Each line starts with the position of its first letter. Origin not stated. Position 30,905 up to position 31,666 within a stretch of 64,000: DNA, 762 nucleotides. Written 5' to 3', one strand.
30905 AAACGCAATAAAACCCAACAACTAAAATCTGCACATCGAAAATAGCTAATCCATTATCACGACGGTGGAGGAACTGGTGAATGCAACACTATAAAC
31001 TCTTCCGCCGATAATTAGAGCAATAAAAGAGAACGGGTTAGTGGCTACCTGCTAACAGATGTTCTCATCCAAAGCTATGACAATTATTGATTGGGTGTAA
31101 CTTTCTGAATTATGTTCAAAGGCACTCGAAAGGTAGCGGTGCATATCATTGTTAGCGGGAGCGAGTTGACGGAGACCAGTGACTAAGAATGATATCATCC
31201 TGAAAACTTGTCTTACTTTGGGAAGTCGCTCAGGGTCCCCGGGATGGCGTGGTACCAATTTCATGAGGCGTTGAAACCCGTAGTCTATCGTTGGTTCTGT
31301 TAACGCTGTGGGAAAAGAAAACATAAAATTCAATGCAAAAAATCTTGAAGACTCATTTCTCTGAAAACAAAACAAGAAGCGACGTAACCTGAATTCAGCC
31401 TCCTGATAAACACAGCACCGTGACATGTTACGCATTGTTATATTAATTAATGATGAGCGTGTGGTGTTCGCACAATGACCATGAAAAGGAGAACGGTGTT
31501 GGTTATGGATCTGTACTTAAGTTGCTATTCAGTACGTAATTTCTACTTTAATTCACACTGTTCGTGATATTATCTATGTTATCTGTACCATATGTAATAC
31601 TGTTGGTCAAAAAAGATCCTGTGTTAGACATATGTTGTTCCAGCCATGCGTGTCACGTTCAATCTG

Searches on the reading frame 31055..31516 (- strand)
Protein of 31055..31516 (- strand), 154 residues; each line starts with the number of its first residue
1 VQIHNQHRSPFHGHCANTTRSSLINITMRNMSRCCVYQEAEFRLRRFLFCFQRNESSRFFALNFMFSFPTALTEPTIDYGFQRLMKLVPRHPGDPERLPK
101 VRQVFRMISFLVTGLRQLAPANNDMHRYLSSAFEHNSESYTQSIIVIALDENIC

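Call 52: search_protein_families(library=pfam, proteins=[window:31055-31516:-], max_evalue=0.1)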
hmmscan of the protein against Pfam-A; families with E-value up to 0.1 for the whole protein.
window:31055-31516:- (154 aa): 1 family
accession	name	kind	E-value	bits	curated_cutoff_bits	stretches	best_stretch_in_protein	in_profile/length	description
PF16423.10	COE1_HLH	-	6.7e-19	67.8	27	1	72-100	1-29/44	Transcription factor COE1 helix-loop-helix domain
